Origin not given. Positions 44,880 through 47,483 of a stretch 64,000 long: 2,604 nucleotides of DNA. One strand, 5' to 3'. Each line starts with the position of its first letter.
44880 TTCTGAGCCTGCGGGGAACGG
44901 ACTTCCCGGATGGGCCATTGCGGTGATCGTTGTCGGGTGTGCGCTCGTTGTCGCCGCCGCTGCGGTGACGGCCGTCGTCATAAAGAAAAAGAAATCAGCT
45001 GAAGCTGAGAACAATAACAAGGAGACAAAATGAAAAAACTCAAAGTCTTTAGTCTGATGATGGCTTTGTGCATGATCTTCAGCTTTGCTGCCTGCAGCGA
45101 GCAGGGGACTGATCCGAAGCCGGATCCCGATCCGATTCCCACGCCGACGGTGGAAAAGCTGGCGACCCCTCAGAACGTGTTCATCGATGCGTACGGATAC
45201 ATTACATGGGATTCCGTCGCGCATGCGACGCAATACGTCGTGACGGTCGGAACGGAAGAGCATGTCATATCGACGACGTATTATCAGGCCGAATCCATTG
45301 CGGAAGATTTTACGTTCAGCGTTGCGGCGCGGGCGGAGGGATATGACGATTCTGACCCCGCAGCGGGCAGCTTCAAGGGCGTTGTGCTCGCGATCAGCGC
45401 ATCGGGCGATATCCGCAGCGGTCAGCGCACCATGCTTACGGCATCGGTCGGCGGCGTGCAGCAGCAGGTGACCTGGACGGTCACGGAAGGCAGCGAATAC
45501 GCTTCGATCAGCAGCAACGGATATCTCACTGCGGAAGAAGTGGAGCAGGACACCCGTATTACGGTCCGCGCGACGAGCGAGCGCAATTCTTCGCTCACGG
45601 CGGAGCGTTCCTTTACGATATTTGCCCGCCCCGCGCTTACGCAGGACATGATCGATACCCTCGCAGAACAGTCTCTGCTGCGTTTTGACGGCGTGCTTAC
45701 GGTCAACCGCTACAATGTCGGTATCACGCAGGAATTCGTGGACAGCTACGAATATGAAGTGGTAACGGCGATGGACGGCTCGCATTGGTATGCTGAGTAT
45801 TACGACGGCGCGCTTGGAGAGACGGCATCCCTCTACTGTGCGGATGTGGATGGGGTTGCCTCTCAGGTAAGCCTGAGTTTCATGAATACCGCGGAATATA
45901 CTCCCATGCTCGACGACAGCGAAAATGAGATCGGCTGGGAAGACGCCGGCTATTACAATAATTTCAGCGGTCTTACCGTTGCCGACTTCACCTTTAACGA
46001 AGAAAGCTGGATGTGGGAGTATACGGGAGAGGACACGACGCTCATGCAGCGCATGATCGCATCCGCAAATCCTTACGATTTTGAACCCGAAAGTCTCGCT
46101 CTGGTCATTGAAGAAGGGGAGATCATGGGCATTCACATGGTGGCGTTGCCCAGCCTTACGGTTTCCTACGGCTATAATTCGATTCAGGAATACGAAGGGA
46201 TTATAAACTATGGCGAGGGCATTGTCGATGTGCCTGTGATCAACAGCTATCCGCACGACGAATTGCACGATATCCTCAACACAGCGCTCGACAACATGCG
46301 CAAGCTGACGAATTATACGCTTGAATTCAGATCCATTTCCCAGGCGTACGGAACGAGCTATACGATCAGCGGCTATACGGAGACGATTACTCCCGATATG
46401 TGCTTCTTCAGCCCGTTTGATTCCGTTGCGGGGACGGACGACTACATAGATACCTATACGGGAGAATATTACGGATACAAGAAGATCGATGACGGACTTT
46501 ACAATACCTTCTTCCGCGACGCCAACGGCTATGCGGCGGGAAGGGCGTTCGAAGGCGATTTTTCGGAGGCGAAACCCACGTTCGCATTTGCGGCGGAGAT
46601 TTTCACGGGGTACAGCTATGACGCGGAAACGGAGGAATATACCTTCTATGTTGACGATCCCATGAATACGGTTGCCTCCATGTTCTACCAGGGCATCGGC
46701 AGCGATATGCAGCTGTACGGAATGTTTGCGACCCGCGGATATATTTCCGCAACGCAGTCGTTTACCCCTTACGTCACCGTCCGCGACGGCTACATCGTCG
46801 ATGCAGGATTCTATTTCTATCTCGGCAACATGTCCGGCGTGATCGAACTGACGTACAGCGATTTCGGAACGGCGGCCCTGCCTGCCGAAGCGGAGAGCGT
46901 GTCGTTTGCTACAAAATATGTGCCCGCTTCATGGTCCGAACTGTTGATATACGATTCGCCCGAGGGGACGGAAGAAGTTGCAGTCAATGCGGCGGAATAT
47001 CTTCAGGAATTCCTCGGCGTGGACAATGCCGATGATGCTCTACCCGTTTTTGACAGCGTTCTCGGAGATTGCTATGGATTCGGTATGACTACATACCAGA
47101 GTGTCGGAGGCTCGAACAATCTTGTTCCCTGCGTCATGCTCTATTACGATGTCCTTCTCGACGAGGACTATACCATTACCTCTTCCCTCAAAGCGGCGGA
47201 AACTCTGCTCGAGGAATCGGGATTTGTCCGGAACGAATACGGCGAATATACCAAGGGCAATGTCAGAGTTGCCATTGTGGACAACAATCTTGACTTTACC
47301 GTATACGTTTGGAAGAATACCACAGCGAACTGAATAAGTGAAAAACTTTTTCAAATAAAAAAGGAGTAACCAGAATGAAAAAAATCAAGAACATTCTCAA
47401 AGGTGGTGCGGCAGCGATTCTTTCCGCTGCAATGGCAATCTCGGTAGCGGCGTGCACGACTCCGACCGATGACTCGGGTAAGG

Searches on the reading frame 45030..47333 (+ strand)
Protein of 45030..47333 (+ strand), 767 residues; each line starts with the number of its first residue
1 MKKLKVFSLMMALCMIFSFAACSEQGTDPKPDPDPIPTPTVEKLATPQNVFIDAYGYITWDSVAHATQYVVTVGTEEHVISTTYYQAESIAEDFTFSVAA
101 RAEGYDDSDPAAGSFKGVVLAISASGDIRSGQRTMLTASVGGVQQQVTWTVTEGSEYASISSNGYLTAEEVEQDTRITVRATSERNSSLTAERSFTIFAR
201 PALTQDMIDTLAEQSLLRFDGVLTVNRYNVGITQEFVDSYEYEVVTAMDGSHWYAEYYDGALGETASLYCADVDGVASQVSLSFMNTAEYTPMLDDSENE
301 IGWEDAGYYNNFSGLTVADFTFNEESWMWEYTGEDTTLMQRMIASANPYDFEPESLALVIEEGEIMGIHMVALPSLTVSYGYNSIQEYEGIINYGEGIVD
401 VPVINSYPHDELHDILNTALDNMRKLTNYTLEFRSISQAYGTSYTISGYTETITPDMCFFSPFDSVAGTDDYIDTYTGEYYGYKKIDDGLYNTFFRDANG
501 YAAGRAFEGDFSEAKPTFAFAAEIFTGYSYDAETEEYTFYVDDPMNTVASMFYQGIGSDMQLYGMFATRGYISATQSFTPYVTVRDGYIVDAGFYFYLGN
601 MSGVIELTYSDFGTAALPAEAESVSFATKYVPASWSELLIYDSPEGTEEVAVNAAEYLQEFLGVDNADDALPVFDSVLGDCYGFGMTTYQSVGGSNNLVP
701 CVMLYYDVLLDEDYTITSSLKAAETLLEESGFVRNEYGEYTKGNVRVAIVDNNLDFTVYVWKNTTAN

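Call 5: search_protein_families(library=pfam, proteins=[window:45030-47330:+], max_evalue=0.01)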
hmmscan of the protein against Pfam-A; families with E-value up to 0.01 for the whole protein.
window:45030-47330:+ (767 aa): 0 families

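Call 14: find_encoding_contigs(protein=window:45030-47333:+, flank=10000, max_places=6)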
Protein window:45030-47333:+ (767 aa): 2 contigs read that carry it; 2 places shown.
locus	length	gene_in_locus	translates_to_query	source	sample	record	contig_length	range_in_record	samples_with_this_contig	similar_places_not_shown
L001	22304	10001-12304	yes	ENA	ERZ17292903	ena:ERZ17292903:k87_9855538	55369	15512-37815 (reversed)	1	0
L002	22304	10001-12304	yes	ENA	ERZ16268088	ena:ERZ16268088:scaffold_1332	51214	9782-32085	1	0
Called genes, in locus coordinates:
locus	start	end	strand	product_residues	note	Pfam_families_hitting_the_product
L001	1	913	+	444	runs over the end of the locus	PF00005:ABC_tran, PF13304:AAA_21 (weak), PF00005:ABC_tran, PF08352:oligo_HPY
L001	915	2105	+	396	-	PF00005:ABC_tran, PF08352:oligo_HPY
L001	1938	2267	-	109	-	-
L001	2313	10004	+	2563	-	PF00082:Peptidase_S8, PF02225:PA, PF06280:fn3_5 (weak), PF02368:Big_2 (faint), PF13306:LRR_5, PF13855:LRR_8 (faint), PF13306:LRR_5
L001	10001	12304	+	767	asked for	-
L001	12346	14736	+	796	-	-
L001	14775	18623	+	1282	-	PF07523:Big_3 (faint)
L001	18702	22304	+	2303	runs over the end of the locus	PF18998:Flg_new_2 (faint), PF09479:Flg_new (weak)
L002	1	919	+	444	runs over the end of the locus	PF00005:ABC_tran, PF13304:AAA_21 (weak), PF00005:ABC_tran, PF08352:oligo_HPY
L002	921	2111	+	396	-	PF00005:ABC_tran, PF08352:oligo_HPY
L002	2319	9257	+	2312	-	PF00082:Peptidase_S8, PF02225:PA, PF06280:fn3_5 (weak), PF02368:Big_2 (faint), PF13306:LRR_5, PF13855:LRR_8 (faint), PF13306:LRR_5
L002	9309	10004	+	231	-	-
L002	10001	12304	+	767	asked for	-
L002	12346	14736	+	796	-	-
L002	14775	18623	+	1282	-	PF07523:Big_3 (faint)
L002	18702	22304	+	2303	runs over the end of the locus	PF18998:Flg_new_2 (faint), PF09479:Flg_new (weak)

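Call 15: find_homologous_proteins(query=window:45030-47330:+)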
Query window:45030-47330:+ (767 aa): 95 proteins with E <= 0.001 among 8000 candidates.
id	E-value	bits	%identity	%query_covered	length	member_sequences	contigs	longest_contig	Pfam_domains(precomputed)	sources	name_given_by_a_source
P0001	0.0e+0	1716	99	100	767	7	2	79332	-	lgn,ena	-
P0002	0.0e+0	1426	82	100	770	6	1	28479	-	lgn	-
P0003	0.0e+0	1045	62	99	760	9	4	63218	-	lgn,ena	-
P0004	8.2e-217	740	48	99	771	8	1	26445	PF02368.25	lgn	-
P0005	7.3e-216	737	47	99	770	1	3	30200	PF02368.25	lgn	-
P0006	1.3e-207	710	46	99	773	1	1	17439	-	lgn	-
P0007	3.7e-206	705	46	99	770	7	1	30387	PF02368.25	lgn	-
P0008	3.6e-205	702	48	99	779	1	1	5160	-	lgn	-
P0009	2.8e-203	695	45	99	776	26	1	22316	-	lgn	-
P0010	1.8e-202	693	45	99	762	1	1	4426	PF02368.25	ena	-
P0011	2.2e-200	686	45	99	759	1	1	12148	-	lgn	-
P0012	9.9e-199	680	45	99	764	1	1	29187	PF02368.25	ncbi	-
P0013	2.4e-198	679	44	99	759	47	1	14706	-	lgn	-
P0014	2.7e-196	672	45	99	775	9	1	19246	-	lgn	-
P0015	2.5e-194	666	44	99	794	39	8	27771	-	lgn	-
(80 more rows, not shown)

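Call 19: find_related_loci(query=A1, collection=genome_contigs, flank=10000)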
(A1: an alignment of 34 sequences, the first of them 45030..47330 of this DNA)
Query A1 (767 aa) in genome_contigs; peptide patterns used: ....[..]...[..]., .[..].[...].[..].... (x = any residue, [..] = any of these).
170 stretches matched a pattern; 121 encode a relative of the query (tblastn E <= 1e-3); the best 80 are kept; 80 distinct loci.
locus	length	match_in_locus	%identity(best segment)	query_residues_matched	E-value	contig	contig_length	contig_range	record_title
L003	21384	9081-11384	83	1-767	0e+0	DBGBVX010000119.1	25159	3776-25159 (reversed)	MAG TPA_asm: Candidatus Gallimonas sp. isolate MAG11029 contig119, whole genome shotgun sequence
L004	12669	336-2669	52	1-764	0e+0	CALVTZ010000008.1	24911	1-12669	MAG: uncultured Clostridia bacterium isolate BRZ_CP__bin35 genome assembly, contig: BRZ_CP__NODE_2745_length_24911_cov_4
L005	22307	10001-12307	46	1-762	0e+0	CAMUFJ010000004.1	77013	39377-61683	MAG TPA_asm: uncultured Clostridia bacterium isolate SRR14038239_bin.39_metawrap_v1.3_MAG genome assembly, contig: NODE.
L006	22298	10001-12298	44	1-763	0e+0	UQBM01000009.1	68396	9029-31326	uncultured Mollicutes bacterium isolate UMGS116 genome assembly, contig: NODE_83_length_68396_cov_46.268975, whole genom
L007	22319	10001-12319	44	5-762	0e+0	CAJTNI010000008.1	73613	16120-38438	MAG TPA_asm: uncultured Christensenella sp. isolate MGBC105483 genome assembly, contig: MGBC105483.8, whole genome shotg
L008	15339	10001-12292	45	1-762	0e+0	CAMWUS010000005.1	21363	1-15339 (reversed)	MAG TPA_asm: uncultured Clostridia bacterium isolate SRR14411325_bin.11_metawrap_v1.3_MAG genome assembly, contig: NODE.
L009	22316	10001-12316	44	4-763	0e+0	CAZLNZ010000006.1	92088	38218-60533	MAG TPA_asm: uncultured Christensenellaceae bacterium isolate SRP225648_co1_198 genome assembly, contig: NODE_309_length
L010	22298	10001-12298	43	1-763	0e+0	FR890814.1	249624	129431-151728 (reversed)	Staphylococcus sp. CAG:324 genomic scaffold, scf28, whole genome shotgun sequence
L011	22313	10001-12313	45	1-763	0e+0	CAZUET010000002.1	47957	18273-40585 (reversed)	MAG TPA_asm: uncultured Christensenellaceae bacterium isolate SRP350583_co2_557 genome assembly, contig: NODE_895_length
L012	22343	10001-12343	44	1-761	0e+0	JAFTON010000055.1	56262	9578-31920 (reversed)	MAG: Clostridia bacterium isolate RGIG4006 Roe_deer_Cecum-5__c197327, whole genome shotgun sequence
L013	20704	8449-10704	46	20-764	0e+0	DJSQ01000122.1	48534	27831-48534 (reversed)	MAG TPA_asm: Clostridiales bacterium UBA6330 UBA6330_contig_280, whole genome shotgun sequence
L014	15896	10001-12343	44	1-761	0e+0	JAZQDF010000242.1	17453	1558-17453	MAG: Eubacteriales bacterium isolate T1900044636_TS20190102.MAGScoT_cleanbin_000097 SGB_1162_k141_937391, whole genome s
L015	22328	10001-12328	43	1-762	0e+0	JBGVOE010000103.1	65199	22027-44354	MAG: Anaeroplasmataceae bacterium isolate fecal_MAG_218 fecal_MAG_218_contig_0103, whole genome shotgun sequence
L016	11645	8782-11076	46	18-761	0e+0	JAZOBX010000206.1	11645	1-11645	MAG: Eubacteriales bacterium isolate T1900044757_TS20190223.MAGScoT_cleanbin_000061 SGB_2310_k141_948344, whole genome s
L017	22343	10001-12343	45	2-762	0e+0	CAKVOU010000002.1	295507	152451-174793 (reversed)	MAG: uncultured Eubacteriales bacterium isolate REFINED_METABAT215_TOP10_CONTIGS_1500_ASSEMBLY_K77_MERGED__Hadza_MoBio_h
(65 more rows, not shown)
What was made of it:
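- All hosts are animal-gut organisms from human, mouse, chicken, ruminant and rabbit MAGs (call 19).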

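Call 26: search_protein_families(library=ncbifam, proteins=[window:45030-47330:+], max_evalue=0.001)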
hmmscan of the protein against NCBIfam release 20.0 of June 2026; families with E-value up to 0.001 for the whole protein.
window:45030-47330:+ (767 aa): 0 families

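Call 27: predict_structure(alignment_id=A1)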
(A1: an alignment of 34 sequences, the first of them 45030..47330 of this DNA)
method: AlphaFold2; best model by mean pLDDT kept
length: 767 residues; sequences in the alignment: 34
mean_pLDDT: 88.6   pTM: 0.66
mean pLDDT of the five models: 88.6, 88.2, 87.5, 86.6, 86.0
residues with pLDDT >= 90: 521; 70-90: 192; 50-70: 27; < 50: 27
segments of 3 or more residues with pLDDT < 50: 1-4, 19-39
pLDDT, mean of each block of 10 residues (from residue 1): 52 53 39 46 89 89 93 91 90 92 91 90 87 91 88 94 92 92 89 92 95 95 92 86 95 92 86 96 91 85 93 95 92 95 94 95 93 87 93 93 93 96 95 91 88 96 90 93 93 93 91 88 96 96 92 79 88 88 97 92 94 95 91 92 79 94 92 91 90 82 87 74 94 91 93 87 67
secondary structure, 60 per line:
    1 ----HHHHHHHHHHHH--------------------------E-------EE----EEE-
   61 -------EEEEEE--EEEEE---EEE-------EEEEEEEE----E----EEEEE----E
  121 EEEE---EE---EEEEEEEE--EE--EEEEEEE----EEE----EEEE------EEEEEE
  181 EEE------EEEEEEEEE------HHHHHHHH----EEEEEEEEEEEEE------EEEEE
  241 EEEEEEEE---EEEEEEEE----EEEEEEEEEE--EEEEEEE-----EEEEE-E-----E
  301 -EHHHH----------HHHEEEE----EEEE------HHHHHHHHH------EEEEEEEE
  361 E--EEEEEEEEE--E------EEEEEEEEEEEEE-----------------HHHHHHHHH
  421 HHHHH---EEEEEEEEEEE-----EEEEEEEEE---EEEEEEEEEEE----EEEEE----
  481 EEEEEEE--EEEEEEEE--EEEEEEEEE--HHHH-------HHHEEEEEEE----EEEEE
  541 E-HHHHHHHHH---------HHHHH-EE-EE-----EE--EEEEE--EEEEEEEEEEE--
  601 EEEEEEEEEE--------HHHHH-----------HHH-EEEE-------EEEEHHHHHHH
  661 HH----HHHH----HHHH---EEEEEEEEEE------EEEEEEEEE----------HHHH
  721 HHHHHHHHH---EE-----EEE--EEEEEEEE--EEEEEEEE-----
elements in order (helices of 4 or more, strands of 3 or more residues): H5-16 E57-59 E68-73 E76-80 E84-86 E94-101 E111-115 E120-124 E133-140 E147-153 E158-160 E165-168 E175-183 E190-198 H205-212 E217-229 E236-248 E252-259 E264-273 E276-282 E288-292 H303-306 E320-323 E328-331 H338-346 E353-361 E364-372 E382-394 H412-425 E429-439 E445-453 E457-467 E472-476 E481-487 E490-497 E500-508 H511-514 E525-531 E536-541 H543-551 H561-565 E581-585 E588-598 E601-610 H619-623 E639-642 E650-653 H654-662 H667-670 H675-678 E682-691 E698-706 H717-729 E740-742 E745-752 E755-762
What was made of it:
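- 45030..47333 (+): G2: 767-aa lipoprotein with Fn3-like (42-115), Big_2-like (120-198), two LolA/LprG-like half-barrels (~205-395 and ~412-610) and a C-terminal alpha/beta domain (640-762). AF2 model pLDDT 88.6 (call 27).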

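Call 46: search_protein_families(library=pfam, proteins=[window:45030-47330:+], max_evalue=5)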
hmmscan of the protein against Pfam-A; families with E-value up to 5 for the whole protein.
window:45030-47330:+ (767 aa): 0 families

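Call 51: search_protein_representatives(alignment_id=A1)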
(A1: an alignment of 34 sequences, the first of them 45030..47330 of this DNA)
Query: 34 sequences, 770 profile positions. Proteins with E-value up to 0.001 (for the whole library): 14548; up to 1e-10: 4452; up to 1e-30: 647. The best 150 are listed.
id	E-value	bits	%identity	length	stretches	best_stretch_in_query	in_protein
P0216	0.0e+00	1121.1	-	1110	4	31-768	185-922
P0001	0.0e+00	1057.9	-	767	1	1-769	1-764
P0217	0.0e+00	1031.1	-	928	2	32-767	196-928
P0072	0.0e+00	1026.4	-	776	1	1-768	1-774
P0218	1.0e-294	996.2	-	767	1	1-768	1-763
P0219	1.8e-294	995.4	-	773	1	1-768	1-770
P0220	1.5e-293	992.4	-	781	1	1-768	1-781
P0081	1.4e-291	985.9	-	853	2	30-769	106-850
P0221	3.1e-291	984.7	-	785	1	1-768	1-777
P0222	3.4e-291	984.6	-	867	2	33-767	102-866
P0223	9.8e-285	963.3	-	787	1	1-768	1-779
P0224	1.2e-279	946.4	-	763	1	1-767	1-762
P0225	3.6e-279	944.8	-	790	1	1-767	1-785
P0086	6.2e-279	944.1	-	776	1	1-768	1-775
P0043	8.6e-277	937.0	-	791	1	1-768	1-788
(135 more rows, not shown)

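Call 90: fold_search(model_id=the predicted structure, library=pdb)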
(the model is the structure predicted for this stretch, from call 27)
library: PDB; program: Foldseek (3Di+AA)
matches with E <= 10: 1326; with E <= 0.001: 46
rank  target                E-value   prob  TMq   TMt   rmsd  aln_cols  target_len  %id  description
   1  9ozc_A                1.8e-06  0.93  0.13  0.08  48.8      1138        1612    7  Cryo-EM structure of 1:2:1 ROS1/NEL/NICOL holo-complex, conformation 1. (released 2026-02-25)
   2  7r5k_10               4.2e-06  0.97  0.13  0.07  35.7       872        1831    7  Human nuclear pore complex (constricted) (released 2022-06-22)
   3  9flp_A                6.8e-06  0.93  0.12  0.11  67.7       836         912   10  CryoEM structure of the neck (1403-2314) in the grappling hook protein A (GhpA) in the bacterium Aureispira sp. CCB-QB (released 2024-10-16)
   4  9hcj_10               8.3e-06  0.72  0.11  0.06  32.5       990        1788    9  D. discoideum nuclear pore complex (released 2024-12-25)
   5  7z47_G                3.0e-05  0.66  0.10  0.09  36.6       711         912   10  Tail of bacteriophage SU10 (released 2022-08-10)
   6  9fly_A                3.3e-05  0.85  0.12  0.11  71.2       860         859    9  CryoEM structure of the base (4151-5009) in the grappling hook protein A (GhpA) in the bacterium Aureispira sp. CCB-QB (released 2024-10-16)
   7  9bfs_A                3.6e-05  0.66  0.09  0.05  36.5       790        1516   10  Cryo-EM structure of Sevenless extracellular domain (dimer, pH 6.6) (released 2025-01-29)
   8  9ozh_D                5.1e-05  0.80  0.12  0.08  36.9       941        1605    9  Cryo-EM structure of 1:2:1 ROS1/NEL/NICOL holo-complex, conformation 2. (released 2026-02-25)
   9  8eok_G                5.6e-05  0.91  0.12  0.14  35.4       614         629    9  Structure of the C3bB proconvertase in complex with lufaxin and factor Xa (released 2023-08-30)
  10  2yn5_B                6.5e-05  1.00  0.12  0.25  14.2       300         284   12  Structural insight into the giant calcium-binding adhesin SiiE: implications for the adhesion of Salmonella enterica t (released 2013-04-03)
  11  8g4l_am               6.8e-05  0.75  0.12  0.09  58.2       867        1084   10  Cryo-EM structure of the human cardiac myosin filament (released 2023-11-01)
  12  3q2v_A                7.5e-05  0.90  0.10  0.14  34.0       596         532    8  Crystal structure of mouse E-cadherin ectodomain (released 2011-04-06)
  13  2yn3_A                7.9e-05  1.00  0.12  0.26  14.3       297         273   12  Structural insight into the giant calcium-binding adhesin SiiE: implications for the adhesion of Salmonella enterica t (released 2013-04-03)
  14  2yn3_C                1.0e-04  1.00  0.12  0.25  13.5       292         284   13  Structural insight into the giant calcium-binding adhesin SiiE: implications for the adhesion of Salmonella enterica t (released 2013-04-03)
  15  2yn5_A                1.3e-04  1.00  0.12  0.24  14.2       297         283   12  Structural insight into the giant calcium-binding adhesin SiiE: implications for the adhesion of Salmonella enterica t (released 2013-04-03)
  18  3mh8_A                2.0e-04  1.00  0.16  0.50   8.5       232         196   13  Crystal structure of LprG from Mycobacterium tuberculosis (released 2010-09-01)
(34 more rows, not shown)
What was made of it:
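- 45030..47333 (+): Foldseek: LprG 3mh8 E 2e-4, TMt 0.50 (call 90).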
